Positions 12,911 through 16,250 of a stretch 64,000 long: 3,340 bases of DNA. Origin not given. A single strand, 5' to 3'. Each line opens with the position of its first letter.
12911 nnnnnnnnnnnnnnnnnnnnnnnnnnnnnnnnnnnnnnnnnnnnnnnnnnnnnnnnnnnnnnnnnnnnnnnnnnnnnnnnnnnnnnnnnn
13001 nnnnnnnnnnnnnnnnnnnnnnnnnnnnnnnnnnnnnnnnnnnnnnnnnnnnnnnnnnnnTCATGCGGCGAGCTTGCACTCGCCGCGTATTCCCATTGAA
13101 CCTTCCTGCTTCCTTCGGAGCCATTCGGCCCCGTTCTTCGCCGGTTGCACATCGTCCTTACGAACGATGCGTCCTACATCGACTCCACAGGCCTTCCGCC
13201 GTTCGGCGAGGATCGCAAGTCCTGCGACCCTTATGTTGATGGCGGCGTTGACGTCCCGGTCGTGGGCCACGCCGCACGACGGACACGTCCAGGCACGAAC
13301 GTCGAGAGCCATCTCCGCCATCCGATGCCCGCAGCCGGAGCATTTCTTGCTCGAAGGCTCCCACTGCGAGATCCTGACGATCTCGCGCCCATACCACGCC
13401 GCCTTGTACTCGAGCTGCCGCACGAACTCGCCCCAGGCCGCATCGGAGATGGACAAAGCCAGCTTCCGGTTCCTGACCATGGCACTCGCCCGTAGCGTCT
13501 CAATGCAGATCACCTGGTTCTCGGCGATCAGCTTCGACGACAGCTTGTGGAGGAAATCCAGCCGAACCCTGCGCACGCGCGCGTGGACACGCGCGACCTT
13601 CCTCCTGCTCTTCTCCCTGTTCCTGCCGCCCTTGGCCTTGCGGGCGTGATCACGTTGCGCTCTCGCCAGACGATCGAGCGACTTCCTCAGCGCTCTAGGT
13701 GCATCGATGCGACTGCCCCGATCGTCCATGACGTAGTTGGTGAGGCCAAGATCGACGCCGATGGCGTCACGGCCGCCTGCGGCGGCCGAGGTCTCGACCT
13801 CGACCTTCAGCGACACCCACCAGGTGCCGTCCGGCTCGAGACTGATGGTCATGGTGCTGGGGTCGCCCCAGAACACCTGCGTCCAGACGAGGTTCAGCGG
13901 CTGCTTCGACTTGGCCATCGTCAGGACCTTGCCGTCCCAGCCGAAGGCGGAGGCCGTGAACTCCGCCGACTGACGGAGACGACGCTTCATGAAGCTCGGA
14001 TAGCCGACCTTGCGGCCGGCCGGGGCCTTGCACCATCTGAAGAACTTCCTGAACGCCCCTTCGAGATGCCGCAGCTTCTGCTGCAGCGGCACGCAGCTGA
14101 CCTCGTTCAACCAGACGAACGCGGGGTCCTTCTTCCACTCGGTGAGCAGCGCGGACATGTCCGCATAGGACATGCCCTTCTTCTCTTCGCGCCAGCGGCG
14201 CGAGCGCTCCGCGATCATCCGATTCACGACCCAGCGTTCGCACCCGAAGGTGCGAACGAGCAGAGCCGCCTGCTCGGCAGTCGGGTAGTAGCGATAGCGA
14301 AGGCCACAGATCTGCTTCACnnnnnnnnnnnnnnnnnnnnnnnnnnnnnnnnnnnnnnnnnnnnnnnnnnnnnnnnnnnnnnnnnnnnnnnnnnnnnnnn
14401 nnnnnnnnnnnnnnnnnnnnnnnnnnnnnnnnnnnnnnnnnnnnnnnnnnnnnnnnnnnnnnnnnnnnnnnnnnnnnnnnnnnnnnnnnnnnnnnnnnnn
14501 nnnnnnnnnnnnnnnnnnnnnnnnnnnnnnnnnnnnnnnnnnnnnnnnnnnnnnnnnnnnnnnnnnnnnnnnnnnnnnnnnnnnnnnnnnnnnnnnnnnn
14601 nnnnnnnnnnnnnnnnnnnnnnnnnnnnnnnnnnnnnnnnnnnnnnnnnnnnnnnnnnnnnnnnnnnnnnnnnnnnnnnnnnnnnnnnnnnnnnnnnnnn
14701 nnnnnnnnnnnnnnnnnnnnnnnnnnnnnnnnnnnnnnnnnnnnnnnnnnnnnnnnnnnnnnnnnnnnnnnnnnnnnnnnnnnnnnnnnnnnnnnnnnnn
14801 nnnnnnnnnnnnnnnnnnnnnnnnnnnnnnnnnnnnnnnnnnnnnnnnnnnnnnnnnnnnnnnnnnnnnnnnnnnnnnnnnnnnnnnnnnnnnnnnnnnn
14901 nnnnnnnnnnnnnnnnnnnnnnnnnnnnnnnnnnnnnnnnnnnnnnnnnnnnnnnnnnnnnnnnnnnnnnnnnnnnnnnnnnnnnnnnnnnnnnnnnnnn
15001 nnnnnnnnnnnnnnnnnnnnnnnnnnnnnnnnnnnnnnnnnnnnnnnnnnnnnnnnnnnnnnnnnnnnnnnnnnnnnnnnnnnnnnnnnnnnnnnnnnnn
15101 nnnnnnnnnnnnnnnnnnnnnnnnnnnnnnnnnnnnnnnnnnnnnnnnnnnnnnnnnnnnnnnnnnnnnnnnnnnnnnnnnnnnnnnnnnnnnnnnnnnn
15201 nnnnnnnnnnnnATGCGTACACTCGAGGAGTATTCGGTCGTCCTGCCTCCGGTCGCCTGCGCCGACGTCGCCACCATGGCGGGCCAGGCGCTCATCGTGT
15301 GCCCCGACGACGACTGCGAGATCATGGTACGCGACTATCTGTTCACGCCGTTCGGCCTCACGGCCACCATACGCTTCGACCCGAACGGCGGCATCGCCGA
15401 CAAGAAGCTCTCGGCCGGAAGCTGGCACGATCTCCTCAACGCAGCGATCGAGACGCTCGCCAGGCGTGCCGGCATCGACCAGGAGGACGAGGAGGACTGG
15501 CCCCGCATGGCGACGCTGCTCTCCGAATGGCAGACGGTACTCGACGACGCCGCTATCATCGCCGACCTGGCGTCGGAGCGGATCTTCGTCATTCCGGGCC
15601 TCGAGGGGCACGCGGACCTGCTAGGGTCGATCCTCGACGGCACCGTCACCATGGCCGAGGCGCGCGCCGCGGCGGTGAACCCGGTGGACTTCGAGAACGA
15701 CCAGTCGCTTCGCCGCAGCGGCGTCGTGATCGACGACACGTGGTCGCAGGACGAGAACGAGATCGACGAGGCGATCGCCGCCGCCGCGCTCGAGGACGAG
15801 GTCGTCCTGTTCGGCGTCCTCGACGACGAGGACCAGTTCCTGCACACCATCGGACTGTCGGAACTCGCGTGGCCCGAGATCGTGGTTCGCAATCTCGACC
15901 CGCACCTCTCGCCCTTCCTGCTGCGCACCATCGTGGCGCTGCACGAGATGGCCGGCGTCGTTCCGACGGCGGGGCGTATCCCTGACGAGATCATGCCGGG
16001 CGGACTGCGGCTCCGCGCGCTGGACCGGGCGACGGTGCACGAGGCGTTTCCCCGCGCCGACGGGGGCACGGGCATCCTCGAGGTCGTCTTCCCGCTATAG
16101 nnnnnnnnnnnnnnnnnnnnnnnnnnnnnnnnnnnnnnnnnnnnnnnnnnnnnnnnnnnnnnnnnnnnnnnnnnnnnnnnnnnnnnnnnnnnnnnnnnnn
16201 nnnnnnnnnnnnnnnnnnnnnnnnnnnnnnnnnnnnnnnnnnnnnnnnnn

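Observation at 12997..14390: IS200/IS605-family TnpB-only IS with matched subterminal hairpins, wedged between a stop codon and the next gene's RBS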

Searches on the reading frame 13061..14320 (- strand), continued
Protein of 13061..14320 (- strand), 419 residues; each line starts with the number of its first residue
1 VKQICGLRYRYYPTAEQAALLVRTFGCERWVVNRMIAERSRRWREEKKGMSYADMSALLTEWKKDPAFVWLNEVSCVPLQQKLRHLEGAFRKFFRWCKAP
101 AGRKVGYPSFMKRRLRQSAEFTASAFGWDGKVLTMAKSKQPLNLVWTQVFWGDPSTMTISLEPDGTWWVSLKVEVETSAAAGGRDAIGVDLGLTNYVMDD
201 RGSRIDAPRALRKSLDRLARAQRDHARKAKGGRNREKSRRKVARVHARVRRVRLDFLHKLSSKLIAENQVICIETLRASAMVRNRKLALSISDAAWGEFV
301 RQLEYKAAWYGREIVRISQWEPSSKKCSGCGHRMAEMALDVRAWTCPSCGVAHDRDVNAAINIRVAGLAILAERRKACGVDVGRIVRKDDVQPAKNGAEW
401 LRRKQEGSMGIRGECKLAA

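Call 43: search_solved_structures(query=window:13061-14320:-, show_alignments=1)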
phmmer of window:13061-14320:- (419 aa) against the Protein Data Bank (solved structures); distinct sequences matched with E-value up to 0.001: 16.
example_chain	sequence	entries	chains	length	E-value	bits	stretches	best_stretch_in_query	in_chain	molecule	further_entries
9yyg_A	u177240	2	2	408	4e-86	292.6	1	9-369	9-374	AI-designed RNA-guided nuclease | AI-generated RNA-guided nuclease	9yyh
8bf8_A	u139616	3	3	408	4.3e-77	262.8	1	9-369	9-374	RNA-guided DNA endonuclease TnpB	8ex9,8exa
8h1j_A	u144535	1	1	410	4.3e-77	262.8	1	9-369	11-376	RNA-guided DNA endonuclease TnpB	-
8iaz_A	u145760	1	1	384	1.9e-30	109.2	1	11-366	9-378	Transposase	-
9jfq_A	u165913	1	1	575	1.8e-26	96.1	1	237-371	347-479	LaTranC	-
9jfo_A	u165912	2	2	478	2.6e-26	95.5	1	237-366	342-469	LaTranC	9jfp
9j09_A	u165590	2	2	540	5.1e-20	74.8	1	205-364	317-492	Transposase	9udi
9b0l_P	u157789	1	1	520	3.8e-11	45.6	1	231-368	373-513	TnpB-like protein L79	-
23vu_A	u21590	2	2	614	4.1e-09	38.9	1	247-379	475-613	UnCas12m4a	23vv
8j1j_A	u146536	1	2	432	2.2e-06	29.9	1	221-372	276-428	Transposase IS605 OrfB C-terminal domain-containing protein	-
8j12_A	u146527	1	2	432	5.2e-06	28.7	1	221-372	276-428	Transposase IS605 OrfB C-terminal domain-containing protein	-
8j3r_A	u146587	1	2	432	5.7e-06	28.6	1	221-372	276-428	Transposase IS605 OrfB C-terminal domain-containing protein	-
8hr5_A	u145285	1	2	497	6.6e-06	28.3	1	196-370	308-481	Transposase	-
7wju_A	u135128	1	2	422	6.7e-06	28.3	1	221-372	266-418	OrfB_Zn_ribbon domain-containing protein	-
9nzq_A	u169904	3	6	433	6.8e-06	28.3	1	218-369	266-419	Cas12f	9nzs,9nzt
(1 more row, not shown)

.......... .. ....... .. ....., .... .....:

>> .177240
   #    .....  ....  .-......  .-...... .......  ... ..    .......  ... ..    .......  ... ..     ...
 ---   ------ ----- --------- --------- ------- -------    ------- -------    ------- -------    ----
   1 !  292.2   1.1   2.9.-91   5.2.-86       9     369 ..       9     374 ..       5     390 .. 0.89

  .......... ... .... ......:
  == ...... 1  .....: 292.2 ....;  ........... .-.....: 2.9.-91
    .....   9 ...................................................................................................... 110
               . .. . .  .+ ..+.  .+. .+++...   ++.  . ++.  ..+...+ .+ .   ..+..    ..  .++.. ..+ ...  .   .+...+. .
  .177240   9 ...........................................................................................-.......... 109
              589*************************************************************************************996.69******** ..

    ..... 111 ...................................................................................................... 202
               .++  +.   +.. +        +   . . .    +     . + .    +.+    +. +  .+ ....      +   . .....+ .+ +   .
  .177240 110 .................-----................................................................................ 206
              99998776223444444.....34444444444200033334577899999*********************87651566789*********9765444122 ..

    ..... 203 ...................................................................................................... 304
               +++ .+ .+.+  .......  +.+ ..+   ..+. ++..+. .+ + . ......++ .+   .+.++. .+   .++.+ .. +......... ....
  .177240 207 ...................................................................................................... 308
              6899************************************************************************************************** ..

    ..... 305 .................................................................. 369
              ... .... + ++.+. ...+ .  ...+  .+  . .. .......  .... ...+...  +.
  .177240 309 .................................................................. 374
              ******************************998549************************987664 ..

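Call 65: search_solved_structures(query=window:13061-14320:-, show_alignments=2, max_evalue=1e-60)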
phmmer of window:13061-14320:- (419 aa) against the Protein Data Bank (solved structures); distinct sequences matched with E-value up to 1e-60: 3.
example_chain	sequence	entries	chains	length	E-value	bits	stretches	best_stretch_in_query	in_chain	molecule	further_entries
9yyg_A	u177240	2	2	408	4e-86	292.6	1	9-369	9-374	AI-designed RNA-guided nuclease | AI-generated RNA-guided nuclease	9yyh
8bf8_A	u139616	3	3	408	4.3e-77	262.8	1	9-369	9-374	RNA-guided DNA endonuclease TnpB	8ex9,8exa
8h1j_A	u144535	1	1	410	4.3e-77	262.8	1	9-369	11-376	RNA-guided DNA endonuclease TnpB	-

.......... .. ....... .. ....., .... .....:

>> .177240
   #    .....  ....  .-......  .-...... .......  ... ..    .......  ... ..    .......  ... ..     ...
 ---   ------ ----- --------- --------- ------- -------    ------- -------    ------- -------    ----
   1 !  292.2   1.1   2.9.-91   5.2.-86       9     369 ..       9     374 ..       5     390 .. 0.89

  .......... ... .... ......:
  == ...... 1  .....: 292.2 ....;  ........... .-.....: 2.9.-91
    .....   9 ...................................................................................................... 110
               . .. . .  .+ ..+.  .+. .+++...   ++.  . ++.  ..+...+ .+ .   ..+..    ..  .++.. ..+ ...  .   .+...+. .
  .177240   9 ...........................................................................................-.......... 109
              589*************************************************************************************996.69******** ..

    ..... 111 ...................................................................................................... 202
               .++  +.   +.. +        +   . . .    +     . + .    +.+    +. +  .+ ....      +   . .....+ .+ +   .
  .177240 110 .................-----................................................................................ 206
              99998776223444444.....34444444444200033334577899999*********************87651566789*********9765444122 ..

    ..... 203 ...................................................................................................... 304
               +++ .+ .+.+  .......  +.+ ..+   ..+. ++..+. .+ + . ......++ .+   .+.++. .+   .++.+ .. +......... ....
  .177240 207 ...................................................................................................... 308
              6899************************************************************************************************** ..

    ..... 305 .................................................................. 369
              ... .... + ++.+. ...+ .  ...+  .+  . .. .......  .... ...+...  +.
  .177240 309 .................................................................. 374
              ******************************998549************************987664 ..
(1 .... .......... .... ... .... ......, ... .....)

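Call 67: find_encoding_contigs(protein=P0003, flank=3000, max_places=3)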
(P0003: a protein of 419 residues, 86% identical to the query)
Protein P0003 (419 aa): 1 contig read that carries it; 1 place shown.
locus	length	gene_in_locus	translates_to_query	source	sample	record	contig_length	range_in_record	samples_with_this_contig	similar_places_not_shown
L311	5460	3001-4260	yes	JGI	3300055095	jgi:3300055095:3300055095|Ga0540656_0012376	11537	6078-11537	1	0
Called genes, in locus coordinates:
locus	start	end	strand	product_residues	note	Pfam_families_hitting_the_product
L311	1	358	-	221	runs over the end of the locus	PF00929:RNase_T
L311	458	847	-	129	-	-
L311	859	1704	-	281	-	-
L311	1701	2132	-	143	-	-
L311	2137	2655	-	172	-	-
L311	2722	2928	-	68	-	-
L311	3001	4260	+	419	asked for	PF12323:HTH_OrfB_IS605, PF01385:OrfB_IS605, PF07282:Cas12f1-like_TNB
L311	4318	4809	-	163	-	-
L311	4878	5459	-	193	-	?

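Call 68: find_encoding_contigs(protein=P0012, flank=3000, max_places=3)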
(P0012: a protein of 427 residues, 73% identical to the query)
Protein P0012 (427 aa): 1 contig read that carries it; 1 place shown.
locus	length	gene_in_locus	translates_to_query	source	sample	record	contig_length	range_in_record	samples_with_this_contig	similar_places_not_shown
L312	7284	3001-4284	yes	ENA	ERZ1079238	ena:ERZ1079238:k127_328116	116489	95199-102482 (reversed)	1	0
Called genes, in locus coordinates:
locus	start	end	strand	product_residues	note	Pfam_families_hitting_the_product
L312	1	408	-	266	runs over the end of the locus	-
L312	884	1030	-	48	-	-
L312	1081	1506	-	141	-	-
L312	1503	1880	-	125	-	-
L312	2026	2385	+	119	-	-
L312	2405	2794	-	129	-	PF20274:cREC_REC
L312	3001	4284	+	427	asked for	PF12323:HTH_OrfB_IS605, PF01385:OrfB_IS605, PF07282:Cas12f1-like_TNB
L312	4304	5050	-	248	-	-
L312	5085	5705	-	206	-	-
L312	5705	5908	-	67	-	-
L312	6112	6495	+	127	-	-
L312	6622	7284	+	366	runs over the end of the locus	-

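Call 69: find_encoding_contigs(protein=P0016, flank=3000, max_places=3)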
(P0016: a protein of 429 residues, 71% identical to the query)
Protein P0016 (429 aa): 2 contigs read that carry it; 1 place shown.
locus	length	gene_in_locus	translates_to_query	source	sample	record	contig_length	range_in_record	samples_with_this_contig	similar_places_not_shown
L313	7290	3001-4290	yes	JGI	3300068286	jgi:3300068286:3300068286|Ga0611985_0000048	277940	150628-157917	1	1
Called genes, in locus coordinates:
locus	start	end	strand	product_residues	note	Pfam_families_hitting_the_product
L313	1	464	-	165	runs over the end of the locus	-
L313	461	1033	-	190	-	-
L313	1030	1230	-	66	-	-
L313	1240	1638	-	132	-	-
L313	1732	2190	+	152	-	-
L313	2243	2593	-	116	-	-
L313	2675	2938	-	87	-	PF04964:Flp_Fap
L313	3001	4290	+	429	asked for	PF12323:HTH_OrfB_IS605, PF01385:OrfB_IS605, PF07282:Cas12f1-like_TNB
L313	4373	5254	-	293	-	-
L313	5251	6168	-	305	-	-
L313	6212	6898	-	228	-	PF13650:Asp_protease_2, PF13975:gag-asp_proteas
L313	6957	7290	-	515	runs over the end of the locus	-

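Call 70: find_encoding_contigs(protein=P0015, flank=3000, max_places=3)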
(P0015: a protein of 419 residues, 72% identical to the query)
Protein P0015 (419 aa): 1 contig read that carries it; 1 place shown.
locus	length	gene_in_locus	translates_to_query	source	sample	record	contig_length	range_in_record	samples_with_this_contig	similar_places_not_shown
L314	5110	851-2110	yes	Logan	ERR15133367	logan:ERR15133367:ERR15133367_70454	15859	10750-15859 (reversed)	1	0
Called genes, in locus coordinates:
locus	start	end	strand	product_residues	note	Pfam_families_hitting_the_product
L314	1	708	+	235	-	?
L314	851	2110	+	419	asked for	PF12323:HTH_OrfB_IS605, PF01385:OrfB_IS605, PF07282:Cas12f1-like_TNB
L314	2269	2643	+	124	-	-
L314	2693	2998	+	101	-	-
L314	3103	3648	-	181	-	PF00691:OmpA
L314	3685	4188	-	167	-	-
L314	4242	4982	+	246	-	-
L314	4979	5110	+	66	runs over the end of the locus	-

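Call 78: search_protein_families(library=phrogs, proteins=[L040:31-1149:+, L040:1221-2108:-, L040:2404-2559:-, L040:2693-2917:-, L040:4322-4987:-, L040:5368-5742:-, L040:5838-6230:-, L040:6518-6868:-], max_evalue=0.001)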
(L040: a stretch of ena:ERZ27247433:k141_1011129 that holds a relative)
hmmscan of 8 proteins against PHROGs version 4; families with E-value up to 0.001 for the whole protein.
L040:31-1149:+ (372 aa): 0 families

L040:1221-2108:- (295 aa): 1 family
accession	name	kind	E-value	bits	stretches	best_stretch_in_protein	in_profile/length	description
phrog_17488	-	unknown function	0.00016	22.9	1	179-254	10-86/162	-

L040:2404-2559:- (51 aa): 0 families

L040:2693-2917:- (74 aa): 0 families

L040:4322-4987:- (221 aa): 0 families

L040:5368-5742:- (124 aa): 0 families

L040:5838-6230:- (130 aa): 0 families

L040:6518-6868:- (116 aa): 0 families

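Call 83: search_protein_families(library=ncbifam, proteins=[window:13061-14320:-], max_evalue=0.001)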
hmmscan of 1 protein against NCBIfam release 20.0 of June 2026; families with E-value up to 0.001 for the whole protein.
window:13061-14320:- (419 aa): 6 families
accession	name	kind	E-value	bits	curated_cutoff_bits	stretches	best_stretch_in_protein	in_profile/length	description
NF038281.1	IS200_TnpB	exception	7.5e-103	344.4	425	1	7-367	4-359/360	IS200/IS605 family element RNA-guided endonuclease TnpB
NF040570.1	guided_TnpB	subfamily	7.9e-92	308.5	100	1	8-364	2-387/389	RNA-guided endonuclease TnpB family protein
NF038280.1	IS607_TnpB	exception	8.3e-53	179.9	350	1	5-380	4-401/431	IS607 family element RNA-guided endonuclease TnpB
NF038192.1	V_cas_c2c8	exception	7.3e-27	94.6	350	2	154-284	233-385/457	type V CRISPR-associated protein C2c8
NF049972.1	CRISPR_Cas12f2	exception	1.1e-13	50.8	450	1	171-370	313-522/524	type V CRISPR-associated effector Cas12f2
TIGR01766.2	TIGR01766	domain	3.8e-12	46.5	32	1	250-323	2-82/82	IS200/IS605 family accessory protein TnpB-related protein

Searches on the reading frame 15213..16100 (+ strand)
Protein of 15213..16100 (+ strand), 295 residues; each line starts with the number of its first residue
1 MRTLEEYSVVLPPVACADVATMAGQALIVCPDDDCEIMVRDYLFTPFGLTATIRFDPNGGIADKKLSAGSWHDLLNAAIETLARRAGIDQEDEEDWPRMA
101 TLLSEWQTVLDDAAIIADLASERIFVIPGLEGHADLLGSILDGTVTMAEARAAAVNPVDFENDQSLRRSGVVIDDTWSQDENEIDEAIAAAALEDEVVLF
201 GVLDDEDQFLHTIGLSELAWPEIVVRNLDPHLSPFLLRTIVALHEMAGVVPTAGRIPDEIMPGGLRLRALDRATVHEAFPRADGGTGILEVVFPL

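Call 45: search_protein_families(library=pfam, proteins=[window:15213-16100:+], max_evalue=0.001)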
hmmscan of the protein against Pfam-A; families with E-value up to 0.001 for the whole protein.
window:15213-16100:+ (295 aa): 1 family
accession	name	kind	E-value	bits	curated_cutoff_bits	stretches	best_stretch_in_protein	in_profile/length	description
PF14081.11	DUF4262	-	0.00018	22.2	28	1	204-267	14-82/127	Domain of unknown function (DUF4262)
